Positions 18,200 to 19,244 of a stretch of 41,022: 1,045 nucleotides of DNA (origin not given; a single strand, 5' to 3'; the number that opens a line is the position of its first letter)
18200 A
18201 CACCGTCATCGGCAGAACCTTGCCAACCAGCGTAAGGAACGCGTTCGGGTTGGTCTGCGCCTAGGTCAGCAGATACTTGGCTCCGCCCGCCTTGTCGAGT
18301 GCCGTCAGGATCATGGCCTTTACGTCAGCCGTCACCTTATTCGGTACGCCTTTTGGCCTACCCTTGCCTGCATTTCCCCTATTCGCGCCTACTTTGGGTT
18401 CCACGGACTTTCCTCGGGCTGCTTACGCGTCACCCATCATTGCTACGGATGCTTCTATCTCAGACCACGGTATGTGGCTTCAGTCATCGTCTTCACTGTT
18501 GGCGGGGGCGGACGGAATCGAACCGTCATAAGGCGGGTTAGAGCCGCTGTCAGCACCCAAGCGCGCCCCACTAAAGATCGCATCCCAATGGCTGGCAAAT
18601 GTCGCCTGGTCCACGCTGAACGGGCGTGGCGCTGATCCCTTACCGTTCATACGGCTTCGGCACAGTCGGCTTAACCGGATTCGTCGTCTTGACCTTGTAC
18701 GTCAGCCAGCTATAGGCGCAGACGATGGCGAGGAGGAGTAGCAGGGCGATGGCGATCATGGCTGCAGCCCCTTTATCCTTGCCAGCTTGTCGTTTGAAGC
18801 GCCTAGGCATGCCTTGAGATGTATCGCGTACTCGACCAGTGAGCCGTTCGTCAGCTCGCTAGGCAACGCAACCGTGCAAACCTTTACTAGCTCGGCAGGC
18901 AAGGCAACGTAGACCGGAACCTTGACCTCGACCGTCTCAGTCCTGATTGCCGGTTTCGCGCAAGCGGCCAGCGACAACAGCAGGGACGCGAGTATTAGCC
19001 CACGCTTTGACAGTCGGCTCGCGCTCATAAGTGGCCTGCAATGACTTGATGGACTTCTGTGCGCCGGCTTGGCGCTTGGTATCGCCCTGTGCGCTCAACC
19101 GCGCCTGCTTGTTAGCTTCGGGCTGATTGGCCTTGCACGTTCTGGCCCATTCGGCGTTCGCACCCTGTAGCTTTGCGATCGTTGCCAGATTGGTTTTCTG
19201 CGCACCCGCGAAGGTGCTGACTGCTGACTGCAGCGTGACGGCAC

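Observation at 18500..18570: Phage-encoded tRNA with anticodon CUA sits directly upstream of terS, at the boundary between TAG-free and TAG-containing genes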

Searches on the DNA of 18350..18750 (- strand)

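Call 4: search_rna_families(source=window, start=18350, end=18750, threshold=evalue, max_evalue=10, show_alignments=3)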
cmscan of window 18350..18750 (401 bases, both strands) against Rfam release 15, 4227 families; matches with E-value up to 10: 3.
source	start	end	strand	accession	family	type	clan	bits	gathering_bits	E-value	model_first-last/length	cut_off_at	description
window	18505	18569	-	RF01852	tRNA-Sec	Gene; tRNA;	CL00001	16.1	47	1.7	1-91/91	no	Selenocysteine transfer RNA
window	18729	18750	+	RF01939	mir-761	Gene; miRNA;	-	14.1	82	5.1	1-22/65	3'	mir-761 microRNA precursor family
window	18428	18527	-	RF04321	tmRNA_permuted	Gene;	-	10.8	47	4.7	36-93/213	no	permuted transfer-messenger RNA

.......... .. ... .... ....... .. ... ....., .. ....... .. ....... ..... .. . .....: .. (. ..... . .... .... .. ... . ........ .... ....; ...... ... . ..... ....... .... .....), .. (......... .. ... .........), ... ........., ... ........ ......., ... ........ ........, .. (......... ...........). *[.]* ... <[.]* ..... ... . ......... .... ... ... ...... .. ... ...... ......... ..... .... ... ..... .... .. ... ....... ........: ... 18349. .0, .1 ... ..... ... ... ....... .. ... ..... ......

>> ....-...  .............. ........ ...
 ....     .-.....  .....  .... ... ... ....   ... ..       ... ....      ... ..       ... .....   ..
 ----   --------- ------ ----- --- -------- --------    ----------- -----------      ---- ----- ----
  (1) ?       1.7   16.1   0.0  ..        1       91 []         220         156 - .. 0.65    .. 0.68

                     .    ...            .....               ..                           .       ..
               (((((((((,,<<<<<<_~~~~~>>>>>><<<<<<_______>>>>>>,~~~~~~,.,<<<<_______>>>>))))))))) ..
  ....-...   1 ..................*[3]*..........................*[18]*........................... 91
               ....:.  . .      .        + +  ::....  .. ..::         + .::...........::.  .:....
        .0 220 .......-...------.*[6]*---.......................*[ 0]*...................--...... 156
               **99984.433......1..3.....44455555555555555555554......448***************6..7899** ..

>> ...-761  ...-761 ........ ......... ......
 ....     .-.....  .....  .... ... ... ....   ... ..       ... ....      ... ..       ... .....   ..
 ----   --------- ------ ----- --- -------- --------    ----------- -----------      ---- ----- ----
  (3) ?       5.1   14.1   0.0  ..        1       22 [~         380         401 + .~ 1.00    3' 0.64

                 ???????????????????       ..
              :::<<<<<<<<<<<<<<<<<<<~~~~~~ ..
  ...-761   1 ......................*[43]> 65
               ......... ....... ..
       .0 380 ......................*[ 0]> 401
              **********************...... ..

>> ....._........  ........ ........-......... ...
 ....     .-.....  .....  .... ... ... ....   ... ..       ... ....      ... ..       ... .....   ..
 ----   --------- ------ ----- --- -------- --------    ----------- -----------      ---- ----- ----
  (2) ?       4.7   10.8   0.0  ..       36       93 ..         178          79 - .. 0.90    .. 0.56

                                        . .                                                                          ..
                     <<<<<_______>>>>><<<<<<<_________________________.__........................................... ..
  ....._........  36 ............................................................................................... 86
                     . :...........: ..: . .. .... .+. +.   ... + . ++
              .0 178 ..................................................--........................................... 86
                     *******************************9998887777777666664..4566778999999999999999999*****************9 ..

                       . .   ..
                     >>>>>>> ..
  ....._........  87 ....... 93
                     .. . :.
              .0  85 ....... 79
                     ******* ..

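Call 82: search_with_rna_model(model_id=R1, sources=[L104, L105, L106, L107], max_evalue=0.1, show_alignments=3)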
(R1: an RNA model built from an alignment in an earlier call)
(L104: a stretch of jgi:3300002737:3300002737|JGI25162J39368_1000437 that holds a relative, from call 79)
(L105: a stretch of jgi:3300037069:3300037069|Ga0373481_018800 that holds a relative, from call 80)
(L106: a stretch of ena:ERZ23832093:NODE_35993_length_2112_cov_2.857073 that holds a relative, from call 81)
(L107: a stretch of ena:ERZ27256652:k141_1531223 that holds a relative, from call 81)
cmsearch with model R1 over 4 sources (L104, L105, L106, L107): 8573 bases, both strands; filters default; matches with E-value up to 0.1: 4.
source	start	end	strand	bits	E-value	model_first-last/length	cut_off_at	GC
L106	941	1015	+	82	2e-19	1-74/74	no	0.65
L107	927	1001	+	82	2e-19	1-74/74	no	0.65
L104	1581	1651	+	58.1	2.4e-13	1-74/74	no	0.68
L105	224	294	+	55.2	1.3e-12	1-74/74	no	0.68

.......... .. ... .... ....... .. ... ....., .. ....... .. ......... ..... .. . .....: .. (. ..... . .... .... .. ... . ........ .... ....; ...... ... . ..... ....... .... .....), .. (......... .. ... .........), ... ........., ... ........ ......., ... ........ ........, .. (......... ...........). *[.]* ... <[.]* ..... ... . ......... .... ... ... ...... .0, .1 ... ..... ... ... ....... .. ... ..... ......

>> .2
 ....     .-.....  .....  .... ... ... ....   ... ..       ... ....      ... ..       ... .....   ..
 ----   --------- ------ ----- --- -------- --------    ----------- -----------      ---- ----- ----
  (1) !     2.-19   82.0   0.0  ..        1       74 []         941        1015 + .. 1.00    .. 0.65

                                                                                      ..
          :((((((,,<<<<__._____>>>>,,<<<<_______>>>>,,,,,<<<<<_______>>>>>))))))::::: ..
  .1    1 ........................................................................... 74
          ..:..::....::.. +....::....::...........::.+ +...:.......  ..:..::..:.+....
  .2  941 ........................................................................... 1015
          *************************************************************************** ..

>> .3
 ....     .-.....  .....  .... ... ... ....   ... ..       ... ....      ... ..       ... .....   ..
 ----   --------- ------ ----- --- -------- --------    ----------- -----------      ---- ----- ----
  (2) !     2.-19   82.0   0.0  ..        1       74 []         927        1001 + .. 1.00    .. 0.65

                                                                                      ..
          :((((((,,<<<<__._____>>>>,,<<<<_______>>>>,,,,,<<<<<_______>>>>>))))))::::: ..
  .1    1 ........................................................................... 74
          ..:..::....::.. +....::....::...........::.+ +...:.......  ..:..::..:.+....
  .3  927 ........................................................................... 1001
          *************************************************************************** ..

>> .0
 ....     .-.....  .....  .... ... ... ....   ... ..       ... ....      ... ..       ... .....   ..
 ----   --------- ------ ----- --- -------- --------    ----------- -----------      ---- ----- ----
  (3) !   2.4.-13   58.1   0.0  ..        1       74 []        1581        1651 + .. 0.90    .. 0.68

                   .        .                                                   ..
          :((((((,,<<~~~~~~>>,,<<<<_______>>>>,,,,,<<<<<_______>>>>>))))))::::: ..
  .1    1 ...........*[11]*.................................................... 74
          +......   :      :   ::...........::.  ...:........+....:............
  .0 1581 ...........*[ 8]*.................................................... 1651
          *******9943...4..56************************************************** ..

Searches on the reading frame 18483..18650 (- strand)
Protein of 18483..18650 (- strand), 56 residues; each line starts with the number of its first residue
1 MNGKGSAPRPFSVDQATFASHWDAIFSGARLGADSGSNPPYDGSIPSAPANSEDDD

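Call 71: search_protein_families(library=phrogs, max_evalue=0.01, proteins=[window:18483-18650:-])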
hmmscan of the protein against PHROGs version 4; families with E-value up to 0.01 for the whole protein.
seq(56 aa): 0 families

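Call 72: search_protein_families(library=pfam, max_evalue=0.1, proteins=[window:18483-18650:-])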
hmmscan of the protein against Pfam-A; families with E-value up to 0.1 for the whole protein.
seq(56 aa): 0 families

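Call 77: find_homologous_proteins(query=window:18483-18650:-, max_evalue=0.001)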
Query seq(56 aa) (56 aa): 5 proteins with E <= 0.001 among 6 candidates.
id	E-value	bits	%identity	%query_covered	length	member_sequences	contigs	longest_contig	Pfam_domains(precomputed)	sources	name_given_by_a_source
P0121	1.5e-29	118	100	100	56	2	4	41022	-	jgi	-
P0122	4.1e-20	88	78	96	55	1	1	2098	-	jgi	jgi:hypothetical protein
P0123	9.7e-18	81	76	98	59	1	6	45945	-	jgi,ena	jgi:hypothetical protein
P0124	6.7e-12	63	65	100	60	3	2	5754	-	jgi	jgi:hypothetical protein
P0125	5.2e-10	57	62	93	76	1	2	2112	-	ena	-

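Call 79: find_encoding_contigs(protein=P0121, flank=1500, max_places=6)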
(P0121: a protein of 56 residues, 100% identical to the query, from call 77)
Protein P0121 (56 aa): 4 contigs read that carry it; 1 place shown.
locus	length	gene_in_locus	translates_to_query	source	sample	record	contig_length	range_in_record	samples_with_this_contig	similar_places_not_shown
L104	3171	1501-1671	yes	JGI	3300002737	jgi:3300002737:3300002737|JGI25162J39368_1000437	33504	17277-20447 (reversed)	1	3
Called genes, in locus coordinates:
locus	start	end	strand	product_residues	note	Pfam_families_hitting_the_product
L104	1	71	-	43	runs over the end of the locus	-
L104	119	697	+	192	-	PF00089:Trypsin (weak), PF13365:Trypsin_2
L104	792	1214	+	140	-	-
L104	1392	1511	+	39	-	-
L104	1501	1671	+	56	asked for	-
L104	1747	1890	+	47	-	-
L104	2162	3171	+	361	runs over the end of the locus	PF04466:Terminase_3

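Call 80: find_encoding_contigs(protein=P0122, flank=1500, max_places=3)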
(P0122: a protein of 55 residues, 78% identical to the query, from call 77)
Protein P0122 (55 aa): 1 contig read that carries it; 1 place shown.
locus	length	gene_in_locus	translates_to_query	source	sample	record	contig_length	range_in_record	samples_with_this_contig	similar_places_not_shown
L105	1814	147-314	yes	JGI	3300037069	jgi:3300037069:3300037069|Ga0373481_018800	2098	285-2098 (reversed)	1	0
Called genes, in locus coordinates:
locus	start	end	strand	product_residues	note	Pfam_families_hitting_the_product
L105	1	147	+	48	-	?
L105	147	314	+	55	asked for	-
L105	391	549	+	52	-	-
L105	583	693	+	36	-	-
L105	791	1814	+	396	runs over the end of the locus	PF04466:Terminase_3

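Call 81: find_encoding_contigs(protein=P0125, flank=1500, max_places=3)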
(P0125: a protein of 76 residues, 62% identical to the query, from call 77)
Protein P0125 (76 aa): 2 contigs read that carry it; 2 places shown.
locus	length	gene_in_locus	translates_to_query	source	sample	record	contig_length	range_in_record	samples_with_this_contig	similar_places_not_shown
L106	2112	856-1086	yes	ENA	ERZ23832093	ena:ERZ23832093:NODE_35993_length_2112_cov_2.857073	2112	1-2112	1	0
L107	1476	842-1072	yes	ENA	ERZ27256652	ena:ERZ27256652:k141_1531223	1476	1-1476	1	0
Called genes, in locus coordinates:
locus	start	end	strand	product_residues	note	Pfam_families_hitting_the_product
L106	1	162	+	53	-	?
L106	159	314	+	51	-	-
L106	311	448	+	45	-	-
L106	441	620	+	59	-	-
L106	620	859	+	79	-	-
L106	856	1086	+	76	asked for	-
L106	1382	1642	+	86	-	-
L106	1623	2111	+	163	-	?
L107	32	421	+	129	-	-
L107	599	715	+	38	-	-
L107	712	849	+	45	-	-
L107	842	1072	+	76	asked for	-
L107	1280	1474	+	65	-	?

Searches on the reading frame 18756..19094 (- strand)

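Call 35: search_protein_families(library=pfam, max_evalue=0.01, proteins=[window:18756-19094:-])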
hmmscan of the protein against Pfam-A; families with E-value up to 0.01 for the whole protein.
window:18756-19094:- (112 aa): 1 family
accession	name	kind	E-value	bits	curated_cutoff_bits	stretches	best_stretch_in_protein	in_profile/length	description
PF23793.1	LysC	-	1.3e-08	35.1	27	1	40-108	1-63/69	Rz1-like lysis system protein LysC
